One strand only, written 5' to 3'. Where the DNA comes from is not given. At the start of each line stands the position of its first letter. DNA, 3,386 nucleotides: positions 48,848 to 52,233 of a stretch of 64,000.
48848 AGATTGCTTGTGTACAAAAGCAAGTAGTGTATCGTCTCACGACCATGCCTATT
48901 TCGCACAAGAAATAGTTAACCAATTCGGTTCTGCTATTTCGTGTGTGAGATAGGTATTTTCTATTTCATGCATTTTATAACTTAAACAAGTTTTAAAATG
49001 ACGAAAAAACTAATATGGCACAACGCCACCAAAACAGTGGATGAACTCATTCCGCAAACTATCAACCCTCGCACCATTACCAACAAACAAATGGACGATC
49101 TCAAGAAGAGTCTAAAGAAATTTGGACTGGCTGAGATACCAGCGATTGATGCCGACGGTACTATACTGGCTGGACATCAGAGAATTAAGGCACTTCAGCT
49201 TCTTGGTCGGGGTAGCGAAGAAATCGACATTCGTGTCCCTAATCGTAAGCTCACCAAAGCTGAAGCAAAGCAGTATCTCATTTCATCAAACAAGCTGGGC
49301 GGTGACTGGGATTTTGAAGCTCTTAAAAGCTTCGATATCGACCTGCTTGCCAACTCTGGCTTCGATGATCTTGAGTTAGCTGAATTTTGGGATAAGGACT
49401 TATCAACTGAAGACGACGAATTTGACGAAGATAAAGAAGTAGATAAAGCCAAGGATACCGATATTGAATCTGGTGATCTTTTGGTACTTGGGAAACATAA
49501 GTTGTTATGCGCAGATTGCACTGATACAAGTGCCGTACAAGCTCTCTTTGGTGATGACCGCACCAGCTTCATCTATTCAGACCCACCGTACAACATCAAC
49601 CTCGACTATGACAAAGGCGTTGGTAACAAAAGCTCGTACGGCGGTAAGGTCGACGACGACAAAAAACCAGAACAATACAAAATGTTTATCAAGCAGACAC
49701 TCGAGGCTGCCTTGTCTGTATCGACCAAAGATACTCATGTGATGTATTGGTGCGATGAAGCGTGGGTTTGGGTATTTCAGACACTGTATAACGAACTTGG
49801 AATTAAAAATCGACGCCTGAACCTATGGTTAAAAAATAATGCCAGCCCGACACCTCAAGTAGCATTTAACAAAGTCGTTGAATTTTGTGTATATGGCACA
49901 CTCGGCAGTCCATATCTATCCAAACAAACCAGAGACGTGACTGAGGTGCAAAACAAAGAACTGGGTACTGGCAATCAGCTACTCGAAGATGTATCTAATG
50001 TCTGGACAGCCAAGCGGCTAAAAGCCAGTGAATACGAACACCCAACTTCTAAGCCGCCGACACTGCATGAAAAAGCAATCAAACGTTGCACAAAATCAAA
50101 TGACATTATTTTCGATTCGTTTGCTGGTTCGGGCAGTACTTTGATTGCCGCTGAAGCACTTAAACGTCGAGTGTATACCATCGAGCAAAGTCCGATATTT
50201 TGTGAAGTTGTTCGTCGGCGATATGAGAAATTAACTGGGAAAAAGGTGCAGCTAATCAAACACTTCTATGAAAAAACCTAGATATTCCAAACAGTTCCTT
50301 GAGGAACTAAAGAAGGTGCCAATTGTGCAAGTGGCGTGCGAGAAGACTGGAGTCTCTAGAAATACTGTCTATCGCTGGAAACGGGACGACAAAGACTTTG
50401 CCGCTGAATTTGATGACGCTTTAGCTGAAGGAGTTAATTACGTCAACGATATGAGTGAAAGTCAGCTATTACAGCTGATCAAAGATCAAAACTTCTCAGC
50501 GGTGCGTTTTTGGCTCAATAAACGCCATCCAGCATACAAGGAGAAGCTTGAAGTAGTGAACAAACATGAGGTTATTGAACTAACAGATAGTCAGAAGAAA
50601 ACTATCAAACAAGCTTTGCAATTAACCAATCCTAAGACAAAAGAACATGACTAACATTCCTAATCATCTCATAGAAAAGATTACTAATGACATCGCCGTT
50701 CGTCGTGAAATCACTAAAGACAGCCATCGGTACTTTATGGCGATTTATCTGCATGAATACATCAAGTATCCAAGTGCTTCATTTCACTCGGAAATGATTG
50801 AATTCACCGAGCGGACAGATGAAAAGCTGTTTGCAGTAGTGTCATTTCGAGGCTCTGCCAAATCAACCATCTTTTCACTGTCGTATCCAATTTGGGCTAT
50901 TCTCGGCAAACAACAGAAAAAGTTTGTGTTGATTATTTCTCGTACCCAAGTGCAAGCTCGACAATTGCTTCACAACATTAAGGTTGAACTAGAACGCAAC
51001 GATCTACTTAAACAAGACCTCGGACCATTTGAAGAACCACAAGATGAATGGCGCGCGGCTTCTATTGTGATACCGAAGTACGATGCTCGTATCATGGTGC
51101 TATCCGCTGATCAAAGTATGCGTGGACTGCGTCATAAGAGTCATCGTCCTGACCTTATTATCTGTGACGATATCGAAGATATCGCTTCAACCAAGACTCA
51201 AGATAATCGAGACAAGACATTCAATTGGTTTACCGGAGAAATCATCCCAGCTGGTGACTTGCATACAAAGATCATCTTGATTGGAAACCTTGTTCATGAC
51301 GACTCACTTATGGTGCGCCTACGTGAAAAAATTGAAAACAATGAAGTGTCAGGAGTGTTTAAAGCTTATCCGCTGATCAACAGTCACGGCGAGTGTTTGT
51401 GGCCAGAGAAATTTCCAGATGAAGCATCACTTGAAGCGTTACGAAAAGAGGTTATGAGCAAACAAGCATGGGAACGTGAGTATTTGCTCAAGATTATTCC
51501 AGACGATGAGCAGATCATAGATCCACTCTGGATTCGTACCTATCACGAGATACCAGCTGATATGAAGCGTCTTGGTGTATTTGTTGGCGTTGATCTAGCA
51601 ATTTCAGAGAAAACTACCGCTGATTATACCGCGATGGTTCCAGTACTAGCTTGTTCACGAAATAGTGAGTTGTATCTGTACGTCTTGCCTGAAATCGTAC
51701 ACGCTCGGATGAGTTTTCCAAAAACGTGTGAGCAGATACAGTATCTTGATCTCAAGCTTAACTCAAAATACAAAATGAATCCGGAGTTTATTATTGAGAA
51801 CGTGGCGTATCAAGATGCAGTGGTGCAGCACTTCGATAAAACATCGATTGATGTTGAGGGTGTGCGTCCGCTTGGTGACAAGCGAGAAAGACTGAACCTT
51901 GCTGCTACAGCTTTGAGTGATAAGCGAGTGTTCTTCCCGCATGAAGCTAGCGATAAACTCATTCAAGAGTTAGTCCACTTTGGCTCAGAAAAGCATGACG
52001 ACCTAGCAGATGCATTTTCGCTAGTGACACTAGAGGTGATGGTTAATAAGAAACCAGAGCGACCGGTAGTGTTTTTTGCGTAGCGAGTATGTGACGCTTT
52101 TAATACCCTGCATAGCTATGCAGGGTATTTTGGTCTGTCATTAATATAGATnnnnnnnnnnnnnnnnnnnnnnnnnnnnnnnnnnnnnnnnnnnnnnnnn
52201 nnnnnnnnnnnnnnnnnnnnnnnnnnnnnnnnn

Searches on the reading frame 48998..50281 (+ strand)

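Call 29: search_protein_families(library=pfam, proteins=[window:48998-50281:+], max_evalue=0.001)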
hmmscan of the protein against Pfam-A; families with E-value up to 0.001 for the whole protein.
window:48998-50281:+ (427 aa): 2 families
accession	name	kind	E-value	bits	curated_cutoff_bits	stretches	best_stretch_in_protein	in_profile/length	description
PF01555.25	N6_N4_Mtase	-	1.4e-27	97.6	26.7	1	191-405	3-219/221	DNA methylase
PF03602.21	Cons_hypoth95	-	0.00042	20.5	24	0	369-421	43-97/182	Conserved hypothetical protein 95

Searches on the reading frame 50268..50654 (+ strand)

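Call 29: search_protein_families(library=pfam, proteins=[window:50268-50654:+], max_evalue=0.001)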
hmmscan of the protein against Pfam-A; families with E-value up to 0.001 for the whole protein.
window:50268-50654:+ (128 aa): 4 families
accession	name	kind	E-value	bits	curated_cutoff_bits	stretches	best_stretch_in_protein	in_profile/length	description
PF13022.12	HTH_Tnp_1_2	-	5.8e-07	30.1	27.9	1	19-88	29-98/122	Helix-turn-helix of insertion element transposase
PF13384.12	HTH_23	-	6.1e-05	23.2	24.6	1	20-39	20-39/50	Homeodomain-like domain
PF08822.17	DUF1804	-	0.00014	22.2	29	1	21-126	23-124/164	Protein of unknown function (DUF1804)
PF13518.12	HTH_28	-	0.00085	19.8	25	0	22-39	17-34/52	Helix-turn-helix domain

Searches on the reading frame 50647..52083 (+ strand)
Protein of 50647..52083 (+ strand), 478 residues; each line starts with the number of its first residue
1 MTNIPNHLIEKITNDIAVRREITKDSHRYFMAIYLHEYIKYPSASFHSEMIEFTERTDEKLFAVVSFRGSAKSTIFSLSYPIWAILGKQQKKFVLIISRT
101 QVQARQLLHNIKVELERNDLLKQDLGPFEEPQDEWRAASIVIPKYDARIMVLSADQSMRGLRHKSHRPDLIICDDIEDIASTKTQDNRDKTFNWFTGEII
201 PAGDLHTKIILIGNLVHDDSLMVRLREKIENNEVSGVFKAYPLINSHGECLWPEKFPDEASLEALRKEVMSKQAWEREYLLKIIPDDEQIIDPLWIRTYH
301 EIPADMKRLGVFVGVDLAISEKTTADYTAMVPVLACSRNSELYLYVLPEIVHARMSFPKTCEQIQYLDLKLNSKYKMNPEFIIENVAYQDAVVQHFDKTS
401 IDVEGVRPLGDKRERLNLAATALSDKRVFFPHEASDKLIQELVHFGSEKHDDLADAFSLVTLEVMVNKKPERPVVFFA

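Call 29: search_protein_families(library=pfam, proteins=[window:50647-52083:+], max_evalue=0.001)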
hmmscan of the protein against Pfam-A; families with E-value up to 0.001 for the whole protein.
window:50647-52083:+ (478 aa): 0 families

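Call 47: search_protein_families(library=pfam, proteins=[window:50647-52083:+], max_evalue=0.01)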
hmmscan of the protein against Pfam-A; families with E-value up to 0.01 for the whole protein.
window:50647-52083:+ (478 aa): 1 family
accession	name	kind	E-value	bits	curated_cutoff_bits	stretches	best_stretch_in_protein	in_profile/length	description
PF17289.8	Terminase_6C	-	0.0053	17.2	22.6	0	314-458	2-149/155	Terminase RNaseH-like domain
